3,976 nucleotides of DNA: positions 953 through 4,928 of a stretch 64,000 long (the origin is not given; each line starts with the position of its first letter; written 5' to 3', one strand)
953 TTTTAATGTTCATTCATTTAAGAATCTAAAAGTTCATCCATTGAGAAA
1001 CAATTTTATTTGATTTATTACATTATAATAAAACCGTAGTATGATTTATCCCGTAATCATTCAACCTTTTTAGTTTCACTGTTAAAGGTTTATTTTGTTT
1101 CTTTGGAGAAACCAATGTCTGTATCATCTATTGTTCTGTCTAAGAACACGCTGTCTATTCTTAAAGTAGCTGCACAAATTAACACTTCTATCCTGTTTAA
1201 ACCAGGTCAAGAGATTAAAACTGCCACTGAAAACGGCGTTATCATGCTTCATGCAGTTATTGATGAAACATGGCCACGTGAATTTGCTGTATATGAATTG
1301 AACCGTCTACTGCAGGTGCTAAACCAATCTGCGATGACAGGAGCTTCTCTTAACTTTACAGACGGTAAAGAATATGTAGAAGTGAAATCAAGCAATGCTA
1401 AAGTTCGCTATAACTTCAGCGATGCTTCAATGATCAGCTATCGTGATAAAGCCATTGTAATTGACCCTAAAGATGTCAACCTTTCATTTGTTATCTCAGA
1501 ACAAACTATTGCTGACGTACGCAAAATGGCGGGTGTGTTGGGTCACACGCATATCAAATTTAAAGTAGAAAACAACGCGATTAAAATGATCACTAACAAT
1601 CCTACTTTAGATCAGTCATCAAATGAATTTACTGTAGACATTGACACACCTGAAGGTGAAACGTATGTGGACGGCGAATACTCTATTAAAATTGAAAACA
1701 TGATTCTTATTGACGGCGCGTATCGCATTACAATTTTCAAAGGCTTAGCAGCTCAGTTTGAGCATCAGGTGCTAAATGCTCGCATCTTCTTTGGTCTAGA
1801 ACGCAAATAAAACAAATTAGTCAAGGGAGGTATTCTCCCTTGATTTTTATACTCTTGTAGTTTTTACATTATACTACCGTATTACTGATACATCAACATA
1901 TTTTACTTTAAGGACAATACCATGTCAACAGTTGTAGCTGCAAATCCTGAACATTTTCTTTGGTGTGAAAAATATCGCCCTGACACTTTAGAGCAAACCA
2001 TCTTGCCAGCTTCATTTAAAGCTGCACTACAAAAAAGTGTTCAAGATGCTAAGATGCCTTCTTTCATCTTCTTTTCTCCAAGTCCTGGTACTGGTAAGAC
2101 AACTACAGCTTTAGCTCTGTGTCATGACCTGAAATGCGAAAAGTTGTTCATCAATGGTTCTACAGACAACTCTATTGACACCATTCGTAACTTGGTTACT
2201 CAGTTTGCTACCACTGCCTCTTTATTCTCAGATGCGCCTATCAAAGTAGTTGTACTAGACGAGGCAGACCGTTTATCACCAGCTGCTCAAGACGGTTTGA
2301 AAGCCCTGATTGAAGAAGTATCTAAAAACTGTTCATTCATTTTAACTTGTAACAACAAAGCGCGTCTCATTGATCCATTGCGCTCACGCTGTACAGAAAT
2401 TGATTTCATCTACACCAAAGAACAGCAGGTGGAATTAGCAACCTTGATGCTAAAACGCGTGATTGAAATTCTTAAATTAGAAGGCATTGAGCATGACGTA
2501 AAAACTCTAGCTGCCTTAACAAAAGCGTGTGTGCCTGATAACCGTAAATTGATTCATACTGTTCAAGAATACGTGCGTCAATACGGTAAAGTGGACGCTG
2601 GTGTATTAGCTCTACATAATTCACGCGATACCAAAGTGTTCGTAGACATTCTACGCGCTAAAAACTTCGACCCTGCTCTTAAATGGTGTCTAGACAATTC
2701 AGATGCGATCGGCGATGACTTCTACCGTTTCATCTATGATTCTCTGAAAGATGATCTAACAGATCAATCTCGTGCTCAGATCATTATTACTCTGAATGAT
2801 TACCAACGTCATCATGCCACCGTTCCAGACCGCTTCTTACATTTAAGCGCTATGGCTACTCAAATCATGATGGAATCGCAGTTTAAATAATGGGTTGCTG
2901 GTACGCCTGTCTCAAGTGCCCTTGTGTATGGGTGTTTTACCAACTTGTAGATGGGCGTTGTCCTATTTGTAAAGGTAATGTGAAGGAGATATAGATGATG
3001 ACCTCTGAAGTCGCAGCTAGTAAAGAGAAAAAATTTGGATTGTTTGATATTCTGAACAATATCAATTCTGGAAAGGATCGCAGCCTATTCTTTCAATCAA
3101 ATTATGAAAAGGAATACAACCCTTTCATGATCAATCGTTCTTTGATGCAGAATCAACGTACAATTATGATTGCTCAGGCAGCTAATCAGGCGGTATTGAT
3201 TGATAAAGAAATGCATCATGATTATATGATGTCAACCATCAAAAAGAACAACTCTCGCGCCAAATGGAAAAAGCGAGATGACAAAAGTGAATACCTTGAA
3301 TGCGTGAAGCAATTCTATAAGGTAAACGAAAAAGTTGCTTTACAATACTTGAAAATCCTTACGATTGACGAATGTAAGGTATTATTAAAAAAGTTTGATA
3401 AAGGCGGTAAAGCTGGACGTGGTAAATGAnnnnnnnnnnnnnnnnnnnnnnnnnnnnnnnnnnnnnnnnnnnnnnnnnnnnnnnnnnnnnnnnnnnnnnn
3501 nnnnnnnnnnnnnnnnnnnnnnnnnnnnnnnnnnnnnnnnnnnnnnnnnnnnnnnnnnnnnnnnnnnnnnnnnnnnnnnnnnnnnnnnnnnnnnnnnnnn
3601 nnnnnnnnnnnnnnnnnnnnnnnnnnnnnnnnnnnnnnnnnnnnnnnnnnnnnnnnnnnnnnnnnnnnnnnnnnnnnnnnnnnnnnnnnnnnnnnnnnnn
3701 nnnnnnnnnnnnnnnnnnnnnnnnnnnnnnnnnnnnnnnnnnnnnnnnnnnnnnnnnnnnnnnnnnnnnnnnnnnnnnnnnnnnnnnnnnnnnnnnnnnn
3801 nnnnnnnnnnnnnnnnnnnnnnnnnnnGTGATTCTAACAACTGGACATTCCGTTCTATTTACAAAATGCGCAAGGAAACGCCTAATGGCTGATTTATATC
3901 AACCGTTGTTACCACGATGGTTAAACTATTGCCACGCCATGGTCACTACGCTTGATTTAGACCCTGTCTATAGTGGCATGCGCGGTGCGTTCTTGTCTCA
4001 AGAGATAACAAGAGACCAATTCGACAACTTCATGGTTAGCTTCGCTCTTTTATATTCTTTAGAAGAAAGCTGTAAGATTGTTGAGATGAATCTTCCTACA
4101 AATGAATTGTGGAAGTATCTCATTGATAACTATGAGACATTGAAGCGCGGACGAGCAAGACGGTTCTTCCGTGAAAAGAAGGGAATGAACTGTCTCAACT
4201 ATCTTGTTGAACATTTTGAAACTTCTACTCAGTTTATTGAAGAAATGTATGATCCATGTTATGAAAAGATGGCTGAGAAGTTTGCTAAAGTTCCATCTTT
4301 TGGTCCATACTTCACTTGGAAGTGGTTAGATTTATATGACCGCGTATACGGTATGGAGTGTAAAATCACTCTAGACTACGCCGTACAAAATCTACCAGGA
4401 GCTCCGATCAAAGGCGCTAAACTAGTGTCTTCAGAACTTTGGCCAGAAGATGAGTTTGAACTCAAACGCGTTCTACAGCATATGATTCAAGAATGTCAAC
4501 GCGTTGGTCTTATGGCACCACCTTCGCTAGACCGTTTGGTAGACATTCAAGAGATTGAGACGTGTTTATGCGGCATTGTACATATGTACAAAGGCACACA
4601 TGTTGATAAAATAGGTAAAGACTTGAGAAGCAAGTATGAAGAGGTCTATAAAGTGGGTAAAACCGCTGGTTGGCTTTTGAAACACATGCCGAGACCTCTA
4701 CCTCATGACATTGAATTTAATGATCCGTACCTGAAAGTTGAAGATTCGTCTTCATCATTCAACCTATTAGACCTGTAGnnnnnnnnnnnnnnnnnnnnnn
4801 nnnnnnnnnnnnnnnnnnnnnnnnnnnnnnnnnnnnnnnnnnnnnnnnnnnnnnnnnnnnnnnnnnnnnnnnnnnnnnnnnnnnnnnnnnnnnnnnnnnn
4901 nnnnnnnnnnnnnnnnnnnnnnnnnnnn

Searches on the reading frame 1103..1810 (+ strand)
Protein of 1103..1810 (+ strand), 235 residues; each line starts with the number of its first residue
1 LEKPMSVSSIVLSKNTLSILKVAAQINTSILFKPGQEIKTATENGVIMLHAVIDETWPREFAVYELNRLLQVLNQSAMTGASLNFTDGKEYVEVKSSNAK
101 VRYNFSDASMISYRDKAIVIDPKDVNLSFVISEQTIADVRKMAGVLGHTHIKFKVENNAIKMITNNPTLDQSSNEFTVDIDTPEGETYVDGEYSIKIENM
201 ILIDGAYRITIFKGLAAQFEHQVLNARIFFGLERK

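Call 23: search_protein_families(library=phrogs, proteins=[window:1103-1810:+], max_evalue=0.00001)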
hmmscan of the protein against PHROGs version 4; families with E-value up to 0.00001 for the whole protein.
window:1103-1810:+ (235 aa): 1 family
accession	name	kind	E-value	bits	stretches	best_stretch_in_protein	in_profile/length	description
phrog_223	-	DNA, RNA and nucleotide metabolism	1.2e-47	163.3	1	10-234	1-218/222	DNA polymerase processivity factor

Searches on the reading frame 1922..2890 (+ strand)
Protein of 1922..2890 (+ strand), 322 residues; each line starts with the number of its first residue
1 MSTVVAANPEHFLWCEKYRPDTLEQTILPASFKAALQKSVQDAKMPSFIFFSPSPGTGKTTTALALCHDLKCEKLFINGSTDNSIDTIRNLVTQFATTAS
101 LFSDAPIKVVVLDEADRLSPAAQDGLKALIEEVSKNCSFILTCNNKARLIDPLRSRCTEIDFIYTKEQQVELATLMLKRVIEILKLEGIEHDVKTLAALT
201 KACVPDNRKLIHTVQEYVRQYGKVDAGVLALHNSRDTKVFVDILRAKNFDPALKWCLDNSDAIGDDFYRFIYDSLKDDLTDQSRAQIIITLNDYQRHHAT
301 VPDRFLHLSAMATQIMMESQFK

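Call 23: search_protein_families(library=phrogs, proteins=[window:1922-2890:+], max_evalue=0.00001)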
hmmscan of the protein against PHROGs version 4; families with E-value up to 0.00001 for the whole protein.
window:1922-2890:+ (322 aa): 3 families
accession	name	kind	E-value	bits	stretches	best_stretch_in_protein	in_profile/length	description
phrog_168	-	DNA, RNA and nucleotide metabolism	8.8e-99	332.1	1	8-322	5-314/314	clamp loader of DNA polymerase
phrog_5846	-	DNA, RNA and nucleotide metabolism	2.6e-31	110.3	1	16-225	8-210/380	clamp loader of DNA polymerase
phrog_11838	-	DNA, RNA and nucleotide metabolism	2.2e-22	80.8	1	11-240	4-229/420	clamp loader of DNA polymerase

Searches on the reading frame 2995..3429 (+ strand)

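Call 23: search_protein_families(library=phrogs, proteins=[window:2995-3429:+], max_evalue=0.00001)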
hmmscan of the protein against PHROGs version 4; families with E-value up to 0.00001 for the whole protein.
window:2995-3429:+ (144 aa): 2 families
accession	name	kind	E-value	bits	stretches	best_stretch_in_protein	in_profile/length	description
phrog_225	-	DNA, RNA and nucleotide metabolism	1.1e-31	110.9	1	8-139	15-147/160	clamp loader of DNA polymerase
phrog_30971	-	DNA, RNA and nucleotide metabolism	4.9e-11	43.9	1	58-139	1-81/82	clamp loader of DNA polymerase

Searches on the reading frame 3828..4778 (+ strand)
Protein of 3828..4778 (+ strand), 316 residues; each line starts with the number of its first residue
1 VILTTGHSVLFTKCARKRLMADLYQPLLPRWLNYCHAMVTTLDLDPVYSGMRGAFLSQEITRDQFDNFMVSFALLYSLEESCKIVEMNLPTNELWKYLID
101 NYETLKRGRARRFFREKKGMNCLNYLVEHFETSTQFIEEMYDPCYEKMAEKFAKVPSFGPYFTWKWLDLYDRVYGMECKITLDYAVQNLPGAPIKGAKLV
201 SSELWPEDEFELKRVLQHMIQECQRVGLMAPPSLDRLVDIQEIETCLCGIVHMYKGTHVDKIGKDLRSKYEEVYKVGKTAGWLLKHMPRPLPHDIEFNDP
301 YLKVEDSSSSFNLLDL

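Call 23: search_protein_families(library=phrogs, proteins=[window:3828-4778:+], max_evalue=0.00001)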
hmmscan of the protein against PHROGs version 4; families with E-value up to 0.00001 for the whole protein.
window:3828-4778:+ (316 aa): 1 family
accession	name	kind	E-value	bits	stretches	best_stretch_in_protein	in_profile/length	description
phrog_6364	-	unknown function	6.2e-43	148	1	29-289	10-277/287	-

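Call 115: search_protein_families(library=ncbifam, proteins=[window:3828-4778:+], max_evalue=0.01)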
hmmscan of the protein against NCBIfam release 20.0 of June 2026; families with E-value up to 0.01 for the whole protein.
window:3828-4778:+ (316 aa): 0 families
